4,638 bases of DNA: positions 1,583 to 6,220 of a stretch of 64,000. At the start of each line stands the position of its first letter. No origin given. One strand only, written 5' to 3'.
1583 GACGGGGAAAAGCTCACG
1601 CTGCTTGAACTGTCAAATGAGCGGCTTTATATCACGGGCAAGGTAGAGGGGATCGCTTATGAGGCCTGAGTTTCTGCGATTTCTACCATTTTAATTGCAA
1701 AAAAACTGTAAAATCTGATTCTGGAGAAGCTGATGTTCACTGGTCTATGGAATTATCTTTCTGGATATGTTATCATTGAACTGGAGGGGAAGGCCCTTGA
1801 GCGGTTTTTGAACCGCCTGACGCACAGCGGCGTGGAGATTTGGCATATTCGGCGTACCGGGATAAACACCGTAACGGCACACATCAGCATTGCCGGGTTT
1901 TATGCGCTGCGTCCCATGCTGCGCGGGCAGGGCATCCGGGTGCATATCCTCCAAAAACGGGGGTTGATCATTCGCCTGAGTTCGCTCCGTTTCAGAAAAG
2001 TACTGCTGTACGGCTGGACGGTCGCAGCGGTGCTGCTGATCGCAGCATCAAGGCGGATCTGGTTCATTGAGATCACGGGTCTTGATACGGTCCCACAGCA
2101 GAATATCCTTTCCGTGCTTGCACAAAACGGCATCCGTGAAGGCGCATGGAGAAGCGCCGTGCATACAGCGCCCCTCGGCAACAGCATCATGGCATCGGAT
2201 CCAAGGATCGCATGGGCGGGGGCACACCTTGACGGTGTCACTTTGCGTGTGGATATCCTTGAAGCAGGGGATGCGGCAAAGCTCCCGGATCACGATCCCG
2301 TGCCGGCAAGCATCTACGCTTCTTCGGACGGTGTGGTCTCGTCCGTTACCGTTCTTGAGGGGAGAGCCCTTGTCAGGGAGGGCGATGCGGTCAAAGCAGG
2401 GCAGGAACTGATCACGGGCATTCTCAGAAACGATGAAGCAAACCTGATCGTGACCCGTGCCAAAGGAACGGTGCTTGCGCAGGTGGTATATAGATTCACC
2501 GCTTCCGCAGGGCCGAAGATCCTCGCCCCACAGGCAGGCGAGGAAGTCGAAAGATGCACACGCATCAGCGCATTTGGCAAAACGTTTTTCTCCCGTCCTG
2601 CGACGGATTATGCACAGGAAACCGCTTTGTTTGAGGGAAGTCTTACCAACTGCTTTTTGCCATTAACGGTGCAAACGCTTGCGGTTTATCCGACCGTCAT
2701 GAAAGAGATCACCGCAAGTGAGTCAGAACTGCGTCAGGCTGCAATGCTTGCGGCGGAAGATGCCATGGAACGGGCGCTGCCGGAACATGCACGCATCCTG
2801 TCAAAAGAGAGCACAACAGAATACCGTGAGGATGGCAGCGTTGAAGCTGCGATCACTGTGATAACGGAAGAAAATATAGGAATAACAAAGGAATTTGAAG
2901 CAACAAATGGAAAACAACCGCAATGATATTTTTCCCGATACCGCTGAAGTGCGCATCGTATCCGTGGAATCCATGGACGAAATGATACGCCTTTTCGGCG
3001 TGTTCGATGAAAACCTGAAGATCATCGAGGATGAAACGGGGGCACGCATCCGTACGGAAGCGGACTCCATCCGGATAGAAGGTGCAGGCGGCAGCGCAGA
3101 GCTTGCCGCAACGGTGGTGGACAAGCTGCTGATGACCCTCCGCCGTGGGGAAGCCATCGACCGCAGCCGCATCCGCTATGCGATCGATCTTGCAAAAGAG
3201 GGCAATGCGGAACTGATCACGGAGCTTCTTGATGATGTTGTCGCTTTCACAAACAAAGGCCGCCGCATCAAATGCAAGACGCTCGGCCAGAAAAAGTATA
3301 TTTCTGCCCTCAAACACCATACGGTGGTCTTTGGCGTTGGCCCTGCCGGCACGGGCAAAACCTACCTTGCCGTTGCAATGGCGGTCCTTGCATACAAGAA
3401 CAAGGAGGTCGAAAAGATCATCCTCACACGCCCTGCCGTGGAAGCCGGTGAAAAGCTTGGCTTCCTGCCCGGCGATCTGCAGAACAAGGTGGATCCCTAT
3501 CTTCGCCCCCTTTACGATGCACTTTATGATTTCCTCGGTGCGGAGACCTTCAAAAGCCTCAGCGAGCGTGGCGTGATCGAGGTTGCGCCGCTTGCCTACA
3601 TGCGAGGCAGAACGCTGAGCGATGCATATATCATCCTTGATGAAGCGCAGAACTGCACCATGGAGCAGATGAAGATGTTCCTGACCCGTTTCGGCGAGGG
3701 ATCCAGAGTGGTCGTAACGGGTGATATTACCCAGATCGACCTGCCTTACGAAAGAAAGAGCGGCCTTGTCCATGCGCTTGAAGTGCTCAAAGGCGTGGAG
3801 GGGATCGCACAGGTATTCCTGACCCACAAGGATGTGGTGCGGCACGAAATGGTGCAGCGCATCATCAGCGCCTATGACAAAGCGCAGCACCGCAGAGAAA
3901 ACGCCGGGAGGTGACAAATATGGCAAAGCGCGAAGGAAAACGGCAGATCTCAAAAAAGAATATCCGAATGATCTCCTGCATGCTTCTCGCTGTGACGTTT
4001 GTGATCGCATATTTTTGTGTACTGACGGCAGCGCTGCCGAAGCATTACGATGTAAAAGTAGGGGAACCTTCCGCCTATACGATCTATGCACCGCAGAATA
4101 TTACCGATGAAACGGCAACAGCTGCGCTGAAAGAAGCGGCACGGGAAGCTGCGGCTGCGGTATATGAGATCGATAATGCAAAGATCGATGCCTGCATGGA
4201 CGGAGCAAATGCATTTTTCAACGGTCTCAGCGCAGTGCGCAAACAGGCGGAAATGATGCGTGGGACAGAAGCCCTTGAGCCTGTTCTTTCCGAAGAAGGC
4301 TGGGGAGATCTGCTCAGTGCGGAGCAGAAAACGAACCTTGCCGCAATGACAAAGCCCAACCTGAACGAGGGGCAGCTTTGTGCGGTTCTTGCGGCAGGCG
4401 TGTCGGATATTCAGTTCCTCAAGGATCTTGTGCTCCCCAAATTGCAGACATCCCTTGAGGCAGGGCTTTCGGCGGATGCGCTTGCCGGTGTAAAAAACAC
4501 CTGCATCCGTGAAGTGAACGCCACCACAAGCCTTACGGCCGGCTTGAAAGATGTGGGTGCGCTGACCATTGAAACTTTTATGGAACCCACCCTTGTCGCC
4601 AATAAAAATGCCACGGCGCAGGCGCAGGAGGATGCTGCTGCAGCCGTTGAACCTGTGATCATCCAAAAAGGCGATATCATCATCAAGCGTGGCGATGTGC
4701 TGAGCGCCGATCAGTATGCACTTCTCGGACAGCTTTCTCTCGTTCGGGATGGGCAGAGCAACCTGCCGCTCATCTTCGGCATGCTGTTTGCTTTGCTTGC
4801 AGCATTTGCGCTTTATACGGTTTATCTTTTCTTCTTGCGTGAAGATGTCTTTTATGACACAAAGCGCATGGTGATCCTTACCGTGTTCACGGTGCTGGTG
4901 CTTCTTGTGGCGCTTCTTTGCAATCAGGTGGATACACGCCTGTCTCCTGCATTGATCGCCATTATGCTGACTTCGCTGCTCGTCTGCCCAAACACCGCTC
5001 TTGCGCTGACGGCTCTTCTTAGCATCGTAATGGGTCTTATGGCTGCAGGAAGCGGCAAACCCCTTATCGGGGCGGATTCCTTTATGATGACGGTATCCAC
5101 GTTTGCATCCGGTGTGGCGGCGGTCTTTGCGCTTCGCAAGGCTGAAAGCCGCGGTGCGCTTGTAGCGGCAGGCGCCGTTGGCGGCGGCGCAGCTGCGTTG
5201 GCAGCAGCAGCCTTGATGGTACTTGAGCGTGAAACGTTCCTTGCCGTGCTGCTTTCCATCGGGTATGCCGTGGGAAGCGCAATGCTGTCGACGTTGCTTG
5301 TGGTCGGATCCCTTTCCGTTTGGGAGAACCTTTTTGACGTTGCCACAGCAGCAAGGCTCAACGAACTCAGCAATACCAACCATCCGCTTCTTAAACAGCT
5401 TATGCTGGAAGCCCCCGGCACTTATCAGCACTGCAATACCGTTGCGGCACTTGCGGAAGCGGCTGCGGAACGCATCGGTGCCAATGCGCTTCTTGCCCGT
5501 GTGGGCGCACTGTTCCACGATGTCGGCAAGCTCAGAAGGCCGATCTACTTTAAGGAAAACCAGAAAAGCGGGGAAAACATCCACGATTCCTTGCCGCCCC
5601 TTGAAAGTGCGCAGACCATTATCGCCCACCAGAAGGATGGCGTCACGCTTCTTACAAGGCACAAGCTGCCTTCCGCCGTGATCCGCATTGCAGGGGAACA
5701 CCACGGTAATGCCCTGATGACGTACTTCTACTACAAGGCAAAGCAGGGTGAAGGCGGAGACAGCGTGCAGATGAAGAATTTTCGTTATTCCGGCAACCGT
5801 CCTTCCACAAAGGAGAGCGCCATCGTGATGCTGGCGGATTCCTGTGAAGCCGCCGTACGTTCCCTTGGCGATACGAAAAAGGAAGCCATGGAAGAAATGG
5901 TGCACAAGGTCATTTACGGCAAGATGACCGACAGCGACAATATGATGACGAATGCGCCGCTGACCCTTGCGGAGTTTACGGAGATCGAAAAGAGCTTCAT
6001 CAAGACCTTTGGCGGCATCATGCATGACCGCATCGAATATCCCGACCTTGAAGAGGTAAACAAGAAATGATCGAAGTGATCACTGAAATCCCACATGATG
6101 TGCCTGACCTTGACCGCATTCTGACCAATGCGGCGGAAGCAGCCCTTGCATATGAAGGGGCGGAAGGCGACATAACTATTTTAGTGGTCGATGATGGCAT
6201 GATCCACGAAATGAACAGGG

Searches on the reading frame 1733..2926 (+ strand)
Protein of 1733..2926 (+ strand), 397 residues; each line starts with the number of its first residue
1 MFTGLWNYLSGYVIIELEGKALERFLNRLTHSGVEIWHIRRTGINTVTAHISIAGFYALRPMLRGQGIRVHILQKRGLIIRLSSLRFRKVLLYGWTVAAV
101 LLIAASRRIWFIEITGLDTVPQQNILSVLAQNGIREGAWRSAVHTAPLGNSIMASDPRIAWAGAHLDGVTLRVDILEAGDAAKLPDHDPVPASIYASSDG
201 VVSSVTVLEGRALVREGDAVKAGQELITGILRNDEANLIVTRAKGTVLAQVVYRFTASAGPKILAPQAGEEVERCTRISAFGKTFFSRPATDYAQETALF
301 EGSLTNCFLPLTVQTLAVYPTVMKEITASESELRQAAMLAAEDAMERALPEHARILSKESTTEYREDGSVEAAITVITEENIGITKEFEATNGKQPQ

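Call 48: search_protein_families(library=pfam, proteins=[window:1733-2926:+], max_evalue=0.00001)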
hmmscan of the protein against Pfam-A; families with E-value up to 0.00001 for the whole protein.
window:1733-2926:+ (397 aa): 1 family
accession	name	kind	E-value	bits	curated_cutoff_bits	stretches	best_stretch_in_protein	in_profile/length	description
PF06898.16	YqfD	-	1.3e-89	301.2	25.2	1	7-382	1-379/379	Putative stage IV sporulation protein YqfD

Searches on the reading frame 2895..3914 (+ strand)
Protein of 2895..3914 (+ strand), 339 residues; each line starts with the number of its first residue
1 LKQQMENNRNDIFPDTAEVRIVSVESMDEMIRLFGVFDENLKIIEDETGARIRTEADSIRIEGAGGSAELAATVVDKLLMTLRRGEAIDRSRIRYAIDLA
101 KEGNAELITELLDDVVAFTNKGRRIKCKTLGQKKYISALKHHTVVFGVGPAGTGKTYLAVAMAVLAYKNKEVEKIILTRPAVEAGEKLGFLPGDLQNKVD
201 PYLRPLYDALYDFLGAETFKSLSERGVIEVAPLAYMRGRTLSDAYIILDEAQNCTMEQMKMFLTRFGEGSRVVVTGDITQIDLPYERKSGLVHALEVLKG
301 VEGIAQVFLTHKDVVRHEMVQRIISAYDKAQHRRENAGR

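Call 48: search_protein_families(library=pfam, proteins=[window:2895-3914:+], max_evalue=0.00001)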
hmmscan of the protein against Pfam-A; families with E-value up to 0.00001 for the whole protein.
window:2895-3914:+ (339 aa): 3 families
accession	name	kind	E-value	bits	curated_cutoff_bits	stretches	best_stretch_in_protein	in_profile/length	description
PF02562.22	PhoH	-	1.8e-96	322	27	1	125-328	2-205/205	PhoH-like protein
PF13245.12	AAA_19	-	7.4e-10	39.6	25.1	1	133-281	2-129/134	AAA domain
PF13604.12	AAA_30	-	1.4e-08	35.1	27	1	131-281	5-128/191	AAA domain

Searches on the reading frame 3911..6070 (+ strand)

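Call 48: search_protein_families(library=pfam, proteins=[window:3911-6070:+], max_evalue=0.00001)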
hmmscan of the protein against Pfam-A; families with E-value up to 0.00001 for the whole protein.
window:3911-6070:+ (719 aa): 3 families
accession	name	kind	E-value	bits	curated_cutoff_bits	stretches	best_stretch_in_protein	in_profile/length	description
PF07697.16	7TMR-HDED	-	1.6e-36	126.9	27.6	1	49-279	1-224/224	7TM-HD extracellular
PF01966.28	HD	-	5.6e-19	69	22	1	504-647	1-115/116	HD domain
PF07698.17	7TM-7TMR_HD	-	2.7e-16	60.5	29.4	1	294-479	8-190/190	7TM receptor with intracellular HD hydrolase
